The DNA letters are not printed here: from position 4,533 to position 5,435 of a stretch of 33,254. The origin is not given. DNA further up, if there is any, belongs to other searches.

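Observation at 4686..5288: Complete histidine-phosphatase (PGAM-like) domain inserted inside the catalytic core of IleRS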

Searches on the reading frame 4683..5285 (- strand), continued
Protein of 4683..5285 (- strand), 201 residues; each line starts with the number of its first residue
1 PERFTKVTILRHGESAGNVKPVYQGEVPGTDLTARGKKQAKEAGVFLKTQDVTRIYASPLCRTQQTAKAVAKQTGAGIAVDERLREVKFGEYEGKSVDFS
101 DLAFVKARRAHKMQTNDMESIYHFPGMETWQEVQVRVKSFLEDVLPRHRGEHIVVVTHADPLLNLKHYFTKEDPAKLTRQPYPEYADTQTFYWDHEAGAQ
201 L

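Call 36: find_homologous_proteins(query=P0192, max_evalue=1e-10)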
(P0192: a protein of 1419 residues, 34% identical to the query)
Query P0192 (1419 aa): 8000 proteins with E <= 1e-10 among 8000 candidates; the best 120 are listed.
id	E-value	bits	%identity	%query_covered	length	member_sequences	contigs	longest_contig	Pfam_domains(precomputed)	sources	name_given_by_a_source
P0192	0.0e+0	3309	100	100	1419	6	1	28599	PF09334.18,PF08264.20,PF00133.29,PF19302.5,PF00300.28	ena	-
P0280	0.0e+0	1538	53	53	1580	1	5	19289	PF13673.14,PF09334.18,PF08264.20,PF13508.14,PF00133.29,PF14542.13,PF19302.5,PF00300.28,PF00583.32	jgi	jgi:isoleucyl-tRNA synthetase/phosphohistidine phosphatase SixA/N-acetylglutamate synthase-like GNAT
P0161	0.0e+0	1478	49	100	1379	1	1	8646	PF09334.18,PF08264.20,PF00133.29,PF19302.5,PF00300.28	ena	-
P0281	0.0e+0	1452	44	59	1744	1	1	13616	PF13673.14,PF09334.18,PF08264.20,PF13508.14,PF00133.29,PF19302.5,PF00300.28,PF00583.32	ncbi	-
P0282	0.0e+0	1438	49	99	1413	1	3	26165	PF09334.18,PF08264.20,PF00133.29,PF19302.5,PF00300.28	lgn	-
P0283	0.0e+0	1437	48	99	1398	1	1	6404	PF09334.18,PF08264.20,PF00133.29,PF19302.5,PF00300.28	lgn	-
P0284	0.0e+0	1434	44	63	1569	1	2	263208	PF09334.18,PF08264.20,PF00133.29,PF19302.5,PF00300.28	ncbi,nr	ncbi:hypothetical protein CSB37_01280 [bacterium DOLZORAL124_38_8]|nr:MAG: hypothetical protein CSB3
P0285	0.0e+0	1417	47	99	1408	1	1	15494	PF09334.18,PF08264.20,PF00133.29,PF19302.5,PF00300.28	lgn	-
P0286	0.0e+0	1406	46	100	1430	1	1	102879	PF09334.18,PF08264.20,PF00133.29,PF19302.5,PF00300.28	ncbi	-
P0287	0.0e+0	1401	47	99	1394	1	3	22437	PF09334.18,PF08264.20,PF00133.29,PF19302.5,PF00300.28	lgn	-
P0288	0.0e+0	1390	60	40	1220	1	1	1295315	PF09334.18,PF08264.20,PF00133.29,PF19302.5,PF00300.28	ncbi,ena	-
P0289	0.0e+0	1387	48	51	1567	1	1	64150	PF13673.14,PF09334.18,PF08264.20,PF00133.29,PF19302.5,PF00300.28,PF00583.32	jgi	jgi:isoleucyl-tRNA synthetase/GNAT superfamily N-acetyltransferase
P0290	0.0e+0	1383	47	98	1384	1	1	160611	PF09334.18,PF08264.20,PF00133.29,PF19302.5,PF00300.28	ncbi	-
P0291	0.0e+0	1382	58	39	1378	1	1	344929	PF13673.14,PF09334.18,PF08264.20,PF13508.14,PF00133.29,PF19302.5,PF00300.28,PF00583.32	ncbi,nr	ncbi:MAG: GNAT family N-acetyltransferase [Candidatus Gracilibacteria bacterium]|nr:GNAT family N-ac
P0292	0.0e+0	1380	58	38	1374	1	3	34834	PF09334.18,PF04480.19,PF08264.20,PF00133.29,PF19302.5,PF00300.28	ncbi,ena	-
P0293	0.0e+0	1379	59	39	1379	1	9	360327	PF13673.14,PF09334.18,PF08264.20,PF13508.14,PF00133.29,PF19302.5,PF00300.28,PF00583.32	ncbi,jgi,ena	jgi:isoleucyl-tRNA synthetase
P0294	0.0e+0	1379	56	40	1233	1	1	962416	PF09334.18,PF08264.20,PF00133.29,PF19302.5,PF00300.28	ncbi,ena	-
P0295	0.0e+0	1377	59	39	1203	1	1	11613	PF09334.18,PF08264.20,PF00133.29,PF19302.5,PF00300.28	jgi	jgi:isoleucyl-tRNA synthetase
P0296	0.0e+0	1374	58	40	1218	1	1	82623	PF09334.18,PF08264.20,PF00133.29,PF19302.5,PF00300.28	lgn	-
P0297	0.0e+0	1371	58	40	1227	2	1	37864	PF09334.18,PF08264.20,PF00133.29,PF19302.5,PF00300.28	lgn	-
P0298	0.0e+0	1370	46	100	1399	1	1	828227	PF09334.18,PF08264.20,PF00133.29,PF19302.5,PF00300.28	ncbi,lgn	-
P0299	0.0e+0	1369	45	99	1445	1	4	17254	PF09334.18,PF08264.20,PF00133.29,PF19302.5,PF00300.28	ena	-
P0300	0.0e+0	1367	56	40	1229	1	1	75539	PF09334.18,PF08264.20,PF00133.29,PF19302.5,PF00300.28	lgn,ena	-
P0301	0.0e+0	1365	59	39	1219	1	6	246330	PF09334.18,PF08264.20,PF00133.29,PF19302.5,PF00300.28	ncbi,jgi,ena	jgi:isoleucyl-tRNA synthetase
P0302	0.0e+0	1365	54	44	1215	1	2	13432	PF09334.18,PF08264.20,PF00133.29,PF19302.5,PF00300.28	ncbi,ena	-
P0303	0.0e+0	1364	59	39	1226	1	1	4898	PF09334.18,PF08264.20,PF00133.29,PF19302.5,PF00300.28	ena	-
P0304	0.0e+0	1357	55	40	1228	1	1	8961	PF09334.18,PF08264.20,PF00133.29,PF19302.5,PF00300.28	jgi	jgi:isoleucyl-tRNA synthetase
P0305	0.0e+0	1356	57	38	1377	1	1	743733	PF09334.18,PF04480.19,PF08264.20,PF00133.29,PF19302.5,PF00300.28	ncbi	-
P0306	0.0e+0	1352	56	38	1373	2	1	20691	PF09334.18,PF04480.19,PF08264.20,PF00133.29,PF19302.5,PF00300.28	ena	-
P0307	0.0e+0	1352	57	39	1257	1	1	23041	PF09334.18,PF08264.20,PF00133.29,PF19302.5,PF00300.28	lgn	-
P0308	0.0e+0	1351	56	39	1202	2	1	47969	PF09334.18,PF08264.20,PF00133.29,PF19302.5,PF00300.28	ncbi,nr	ncbi:isoleucine--tRNA ligase [Candidatus Gracilibacteria bacterium]|nr:isoleucine--tRNA ligase [Cand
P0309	0.0e+0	1351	45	100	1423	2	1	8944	PF09334.18,PF08264.20,PF00133.29,PF19302.5,PF00300.28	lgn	-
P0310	0.0e+0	1349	54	39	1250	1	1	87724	PF09334.18,PF08264.20,PF00133.29,PF19302.5,PF00300.28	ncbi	-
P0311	0.0e+0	1346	53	39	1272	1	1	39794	PF09334.18,PF08264.20,PF00133.29,PF19302.5,PF00300.28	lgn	-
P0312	0.0e+0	1345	57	39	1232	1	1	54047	PF09334.18,PF08264.20,PF00133.29,PF19302.5,PF00300.28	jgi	jgi:isoleucyl-tRNA synthetase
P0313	0.0e+0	1345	56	39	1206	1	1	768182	PF09334.18,PF08264.20,PF00133.29,PF19302.5,PF00300.28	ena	-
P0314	0.0e+0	1345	55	40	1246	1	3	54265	PF09334.18,PF08264.20,PF00133.29,PF19302.5,PF00300.28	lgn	-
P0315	0.0e+0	1343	57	39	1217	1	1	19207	PF09334.18,PF08264.20,PF00133.29,PF19302.5,PF00300.28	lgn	-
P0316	0.0e+0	1341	58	39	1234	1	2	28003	PF09334.18,PF08264.20,PF00133.29,PF19302.5,PF00300.28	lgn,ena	-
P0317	0.0e+0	1340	55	40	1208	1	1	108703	PF09334.18,PF08264.20,PF00133.29,PF19302.5,PF00300.28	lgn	-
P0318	0.0e+0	1333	56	40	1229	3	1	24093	PF09334.18,PF08264.20,PF00133.29,PF19302.5,PF00300.28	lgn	-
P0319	0.0e+0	1330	52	44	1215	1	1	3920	PF09334.18,PF08264.20,PF00133.29,PF19302.5,PF00300.28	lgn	-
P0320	0.0e+0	1328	58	40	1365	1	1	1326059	PF13673.14,PF09334.18,PF08264.20,PF13508.14,PF00133.29,PF19302.5,PF00300.28,PF00583.32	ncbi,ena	-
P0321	0.0e+0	1327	53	44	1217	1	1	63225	PF09334.18,PF08264.20,PF00133.29,PF19302.5,PF00300.28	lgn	-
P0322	0.0e+0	1327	53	40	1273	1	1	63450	PF09334.18,PF08264.20,PF00133.29,PF19302.5,PF00300.28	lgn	-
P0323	0.0e+0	1326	52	44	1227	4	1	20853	PF09334.18,PF08264.20,PF00133.29,PF19302.5,PF00300.28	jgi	-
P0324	0.0e+0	1324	45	99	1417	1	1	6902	PF09334.18,PF08264.20,PF00133.29,PF19302.5,PF00300.28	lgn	-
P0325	0.0e+0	1317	52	44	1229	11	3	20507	PF09334.18,PF08264.20,PF00133.29,PF19302.5,PF00300.28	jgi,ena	-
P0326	0.0e+0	1311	55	40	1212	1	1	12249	PF09334.18,PF08264.20,PF00133.29,PF19302.5,PF00300.28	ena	-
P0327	0.0e+0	1304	54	39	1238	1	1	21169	PF09334.18,PF08264.20,PF00133.29,PF19302.5,PF00300.28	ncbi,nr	ncbi:class I tRNA ligase family protein [Candidatus Gracilibacteria bacterium]|nr:class I tRNA ligas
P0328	0.0e+0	1302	53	40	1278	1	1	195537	PF09334.18,PF08264.20,PF00133.29,PF19302.5,PF00300.28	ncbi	-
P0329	0.0e+0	1295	54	40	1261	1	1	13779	PF09334.18,PF08264.20,PF00133.29,PF19302.5,PF00300.28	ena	-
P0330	0.0e+0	1293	56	39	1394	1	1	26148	PF09334.18,PF08264.20,PF12697.14,PF00133.29,PF06821.20,PF19302.5,PF00300.28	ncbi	-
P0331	0.0e+0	1291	55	40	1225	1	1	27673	PF09334.18,PF08264.20,PF00133.29,PF19302.5,PF00300.28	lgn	-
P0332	0.0e+0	1289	46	47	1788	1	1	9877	PF13673.14,PF09334.18,PF08264.20,PF13508.14,PF00133.29,PF18819.7,PF19302.5,PF00300.28,PF00583.32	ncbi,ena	-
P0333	0.0e+0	1280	49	44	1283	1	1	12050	PF09334.18,PF08264.20,PF00133.29,PF19302.5,PF00300.28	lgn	-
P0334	0.0e+0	1244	56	38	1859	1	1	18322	PF13673.14,PF09334.18,PF08264.20,PF13508.14,PF00133.29,PF19302.5,PF00300.28,PF00583.32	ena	-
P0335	0.0e+0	1238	52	38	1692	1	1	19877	PF09334.18,PF08264.20,PF00133.29,PF19302.5,PF00300.28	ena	-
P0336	0.0e+0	1223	54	40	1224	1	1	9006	PF09334.18,PF08264.20,PF00133.29,PF19302.5,PF00300.28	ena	-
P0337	0.0e+0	1218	50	46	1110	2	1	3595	PF09334.18,PF08264.20,PF00133.29,PF19302.5,PF00300.28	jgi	-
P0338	0.0e+0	1198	53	40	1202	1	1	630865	PF09334.18,PF08264.20,PF00133.29,PF19302.5,PF00300.28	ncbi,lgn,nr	ncbi:isoleucine--tRNA ligase [Candidatus Peribacteria bacterium]|nr:isoleucine--tRNA ligase [Candida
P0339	0.0e+0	1181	52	41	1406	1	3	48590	PF09334.18,PF08264.20,PF00133.29,PF19302.5,PF00300.28,PF00583.32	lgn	-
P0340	0.0e+0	1172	58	40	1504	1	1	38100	PF13419.13,PF09334.18,PF08264.20,PF00702.33,PF00133.29,PF13242.13,PF19302.5,PF06888.19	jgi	jgi:isoleucyl-tRNA synthetase/phosphoglycolate phosphatase-like HAD superfamily hydrolase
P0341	0.0e+0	1168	45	52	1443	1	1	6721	PF09334.18,PF08264.20,PF00133.29,PF13671.13,PF13238.13,PF19302.5,PF00300.28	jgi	jgi:isoleucyl-tRNA synthetase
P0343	0.0e+0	1143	49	63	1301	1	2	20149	PF09334.18,PF08264.20,PF00133.29,PF19302.5,PF00300.28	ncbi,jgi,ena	ncbi:MAG: class I tRNA ligase family protein [Candidatus Peregrinibacteria bacterium]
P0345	0.0e+0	1127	53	40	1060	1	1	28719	PF09334.18,PF08264.20,PF00133.29,PF00300.28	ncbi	ncbi:MAG TPA: isoleucine--tRNA ligase, partial [Candidatus Gracilibacteria bacterium]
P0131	0.0e+0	1096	48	52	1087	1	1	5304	PF09334.18,PF00133.29,PF00300.28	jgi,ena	-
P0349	0.0e+0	1062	44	51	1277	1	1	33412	PF09334.18,PF08264.20,PF00133.29,PF19302.5,PF00300.28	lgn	-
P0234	0.0e+0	1053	44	52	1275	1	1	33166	PF09334.18,PF08264.20,PF00133.29,PF19302.5,PF00300.28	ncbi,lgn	-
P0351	0.0e+0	1038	43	51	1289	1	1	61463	PF09334.18,PF08264.20,PF00133.29,PF19302.5,PF00300.28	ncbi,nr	ncbi:class I tRNA ligase family protein [Candidatus Peregrinibacteria bacterium]|nr:class I tRNA lig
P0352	0.0e+0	1032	40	62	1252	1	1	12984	PF09334.18,PF08264.20,PF00133.29,PF19302.5,PF00300.28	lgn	-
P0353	0.0e+0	1024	40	52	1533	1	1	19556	PF13673.14,PF09334.18,PF08264.20,PF13508.14,PF00133.29,PF19302.5,PF00300.28,PF00583.32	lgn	-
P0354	0.0e+0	1018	42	62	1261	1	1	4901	PF09334.18,PF08264.20,PF00133.29,PF19302.5,PF00300.28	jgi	jgi:isoleucyl-tRNA synthetase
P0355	0.0e+0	1016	38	46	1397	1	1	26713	PF09334.18,PF04480.19,PF08264.20,PF00133.29,PF19302.5,PF00300.28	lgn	-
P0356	1.4e-297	1009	-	-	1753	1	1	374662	PF06414.19,PF09334.18,PF04480.19,PF08264.20,PF00133.29,PF18741.8,PF13671.13,PF13238.13,PF19302.5,PF00300.28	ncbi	-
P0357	1.5e-297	1008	38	62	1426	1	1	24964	PF13673.14,PF09334.18,PF08264.20,PF13508.14,PF00133.29,PF19302.5,PF00300.28,PF00583.32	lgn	-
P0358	7.5e-297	1006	41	51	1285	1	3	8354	PF09334.18,PF08264.20,PF00133.29,PF19302.5,PF00300.28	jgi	jgi:isoleucyl-tRNA synthetase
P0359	1.5e-294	998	41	52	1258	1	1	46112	PF09334.18,PF08264.20,PF00133.29,PF19302.5,PF00300.28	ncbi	-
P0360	4.4e-293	994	40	52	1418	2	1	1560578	PF13673.14,PF09334.18,PF08264.20,PF13508.14,PF00133.29,PF19302.5,PF00300.28,PF00583.32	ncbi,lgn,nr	ncbi:GNAT family N-acetyltransferase [Candidatus Peregrinibacteria bacterium]|nr:MAG: GNAT family N-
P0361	8.5e-290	983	-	-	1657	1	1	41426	PF13673.14,PF09334.18,PF08264.20,PF13508.14,PF00133.29,PF13238.13,PF19302.5,PF00300.28,PF00583.32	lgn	-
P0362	2.2e-289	981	-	-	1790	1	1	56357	PF13673.14,PF09334.18,PF00133.29,PF13671.13,PF13238.13,PF01797.22,PF00300.28,PF00583.32,PF08264.20,PF13508.14,PF19302.5,PF20720.4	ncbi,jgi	jgi:isoleucyl-tRNA synthetase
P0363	1.0e-286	972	38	62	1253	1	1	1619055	PF09334.18,PF08264.20,PF00133.29,PF19302.5,PF00300.28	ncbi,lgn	ncbi:MAG: class I tRNA ligase family protein [Candidatus Gracilibacteria bacterium]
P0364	3.4e-282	957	42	51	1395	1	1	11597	PF09334.18,PF08264.20,PF00133.29,PF13238.13,PF19302.5,PF00300.28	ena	-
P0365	6.0e-281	953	41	62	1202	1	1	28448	PF09334.18,PF08264.20,PF00133.29,PF19302.5,PF00300.28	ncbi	-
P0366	6.5e-281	953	42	62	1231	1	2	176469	PF09334.18,PF08264.20,PF00133.29,PF19302.5,PF00300.28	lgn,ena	-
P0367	5.3e-280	950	42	62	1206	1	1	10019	PF09334.18,PF08264.20,PF00133.29,PF19302.5,PF00300.28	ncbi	-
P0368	1.3e-279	949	38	62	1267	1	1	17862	PF09334.18,PF08264.20,PF00133.29,PF19302.5,PF00300.28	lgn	-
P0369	9.9e-279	946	41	62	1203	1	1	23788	PF09334.18,PF08264.20,PF00133.29,PF19302.5,PF00300.28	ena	-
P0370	2.8e-278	945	42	62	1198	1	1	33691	PF09334.18,PF08264.20,PF00133.29,PF19302.5,PF00300.28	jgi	jgi:isoleucyl-tRNA synthetase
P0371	3.1e-277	941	40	62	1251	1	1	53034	PF09334.18,PF08264.20,PF00133.29,PF19302.5,PF00300.28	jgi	-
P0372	1.9e-276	938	43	62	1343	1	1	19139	PF09334.18,PF08264.20,PF00133.29,PF19302.5,PF00300.28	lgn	-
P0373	9.5e-275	933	42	62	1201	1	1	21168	PF09334.18,PF08264.20,PF00133.29,PF19302.5,PF00300.28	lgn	-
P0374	1.6e-274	932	41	62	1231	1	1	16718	PF09334.18,PF08264.20,PF00133.29,PF19302.5,PF00300.28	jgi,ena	-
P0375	7.4e-274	930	42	62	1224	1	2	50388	PF09334.18,PF08264.20,PF00133.29,PF19302.5,PF00300.28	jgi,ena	-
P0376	7.7e-274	930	42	62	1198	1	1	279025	PF09334.18,PF08264.20,PF00133.29,PF19302.5,PF00300.28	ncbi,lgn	-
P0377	7.9e-274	930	38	51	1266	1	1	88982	PF09334.18,PF08264.20,PF00133.29,PF19302.5,PF00300.28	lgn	-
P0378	2.1e-272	925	37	51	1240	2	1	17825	PF09334.18,PF08264.20,PF00133.29,PF19302.5,PF00300.28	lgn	-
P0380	5.6e-272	924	39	62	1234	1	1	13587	PF09334.18,PF08264.20,PF00133.29,PF19302.5,PF00300.28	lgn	-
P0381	1.6e-271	922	41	65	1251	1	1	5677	PF09334.18,PF08264.20,PF00133.29,PF19302.5,PF00300.28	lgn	-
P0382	4.7e-271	921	38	50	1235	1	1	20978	PF09334.18,PF08264.20,PF00133.29,PF19302.5,PF00300.28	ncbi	-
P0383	1.6e-270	919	37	53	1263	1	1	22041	PF09334.18,PF08264.20,PF00133.29,PF19302.5,PF00300.28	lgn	-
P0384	1.5e-268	912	41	62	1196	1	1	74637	PF09334.18,PF01406.26,PF08264.20,PF00133.29,PF19302.5,PF00300.28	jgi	-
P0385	2.9e-268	911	41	62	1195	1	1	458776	PF09334.18,PF08264.20,PF00133.29,PF19302.5,PF00300.28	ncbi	-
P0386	1.0e-267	910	41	62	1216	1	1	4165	PF09334.18,PF08264.20,PF00133.29,PF19302.5,PF00300.28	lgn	-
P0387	1.2e-266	906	40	62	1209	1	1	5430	PF09334.18,PF08264.20,PF00133.29,PF19302.5,PF00300.28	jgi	jgi:isoleucyl-tRNA synthetase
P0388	3.7e-266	904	40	62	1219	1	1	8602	PF09334.18,PF08264.20,PF00133.29,PF19302.5,PF00300.28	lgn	-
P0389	7.1e-266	903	41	62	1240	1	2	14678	PF09334.18,PF08264.20,PF00133.29,PF19302.5,PF00300.28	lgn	-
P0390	7.5e-266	903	37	52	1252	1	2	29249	PF09334.18,PF08264.20,PF00133.29,PF19302.5,PF00300.28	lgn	-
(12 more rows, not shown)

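Call 58: search_solved_structures(query=window:4683-5285:-, show_alignments=3, max_evalue=0.000001)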
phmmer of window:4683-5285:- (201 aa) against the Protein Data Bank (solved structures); distinct sequences matched with E-value up to 0.000001: 12.
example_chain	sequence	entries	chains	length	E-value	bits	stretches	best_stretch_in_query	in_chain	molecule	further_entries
4ij5_A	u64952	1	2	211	1.9e-16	63.9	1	5-163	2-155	Phosphoserine phosphatase 1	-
4ij6_A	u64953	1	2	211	4.7e-15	59.3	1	6-163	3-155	Phosphoserine phosphatase 1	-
1ebb_A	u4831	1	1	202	7.6e-14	55.4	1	7-182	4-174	PHOSPHATASE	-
1h2e_A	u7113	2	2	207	8.2e-14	55.3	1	7-182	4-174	PHOSPHATASE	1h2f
3dcy_A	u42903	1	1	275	1.5e-12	51.2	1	6-142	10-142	REGULATOR PROTEIN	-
9mmh_A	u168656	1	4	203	2e-11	47.5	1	6-162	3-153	Phosphoglycerate mutase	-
3e9c_A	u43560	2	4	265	3.1e-10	43.6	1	7-153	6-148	Zgc:56074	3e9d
6nru_A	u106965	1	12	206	1.9e-09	41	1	7-161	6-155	CobC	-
6e4b_A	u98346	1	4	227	3.7e-09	40.1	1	6-161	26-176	Adenosylcobalamin/alpha-ribazole phosphatase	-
3e9e_A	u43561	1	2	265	7.9e-09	39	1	7-153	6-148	Zgc:56074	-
4pz9_A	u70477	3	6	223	3.7e-08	36.8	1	5-97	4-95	Glucosyl-3-phosphoglycerate phosphatase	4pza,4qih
6s2q_A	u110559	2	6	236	4.2e-08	36.7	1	5-96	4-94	Glucosyl-3-phosphoglycerate phosphatase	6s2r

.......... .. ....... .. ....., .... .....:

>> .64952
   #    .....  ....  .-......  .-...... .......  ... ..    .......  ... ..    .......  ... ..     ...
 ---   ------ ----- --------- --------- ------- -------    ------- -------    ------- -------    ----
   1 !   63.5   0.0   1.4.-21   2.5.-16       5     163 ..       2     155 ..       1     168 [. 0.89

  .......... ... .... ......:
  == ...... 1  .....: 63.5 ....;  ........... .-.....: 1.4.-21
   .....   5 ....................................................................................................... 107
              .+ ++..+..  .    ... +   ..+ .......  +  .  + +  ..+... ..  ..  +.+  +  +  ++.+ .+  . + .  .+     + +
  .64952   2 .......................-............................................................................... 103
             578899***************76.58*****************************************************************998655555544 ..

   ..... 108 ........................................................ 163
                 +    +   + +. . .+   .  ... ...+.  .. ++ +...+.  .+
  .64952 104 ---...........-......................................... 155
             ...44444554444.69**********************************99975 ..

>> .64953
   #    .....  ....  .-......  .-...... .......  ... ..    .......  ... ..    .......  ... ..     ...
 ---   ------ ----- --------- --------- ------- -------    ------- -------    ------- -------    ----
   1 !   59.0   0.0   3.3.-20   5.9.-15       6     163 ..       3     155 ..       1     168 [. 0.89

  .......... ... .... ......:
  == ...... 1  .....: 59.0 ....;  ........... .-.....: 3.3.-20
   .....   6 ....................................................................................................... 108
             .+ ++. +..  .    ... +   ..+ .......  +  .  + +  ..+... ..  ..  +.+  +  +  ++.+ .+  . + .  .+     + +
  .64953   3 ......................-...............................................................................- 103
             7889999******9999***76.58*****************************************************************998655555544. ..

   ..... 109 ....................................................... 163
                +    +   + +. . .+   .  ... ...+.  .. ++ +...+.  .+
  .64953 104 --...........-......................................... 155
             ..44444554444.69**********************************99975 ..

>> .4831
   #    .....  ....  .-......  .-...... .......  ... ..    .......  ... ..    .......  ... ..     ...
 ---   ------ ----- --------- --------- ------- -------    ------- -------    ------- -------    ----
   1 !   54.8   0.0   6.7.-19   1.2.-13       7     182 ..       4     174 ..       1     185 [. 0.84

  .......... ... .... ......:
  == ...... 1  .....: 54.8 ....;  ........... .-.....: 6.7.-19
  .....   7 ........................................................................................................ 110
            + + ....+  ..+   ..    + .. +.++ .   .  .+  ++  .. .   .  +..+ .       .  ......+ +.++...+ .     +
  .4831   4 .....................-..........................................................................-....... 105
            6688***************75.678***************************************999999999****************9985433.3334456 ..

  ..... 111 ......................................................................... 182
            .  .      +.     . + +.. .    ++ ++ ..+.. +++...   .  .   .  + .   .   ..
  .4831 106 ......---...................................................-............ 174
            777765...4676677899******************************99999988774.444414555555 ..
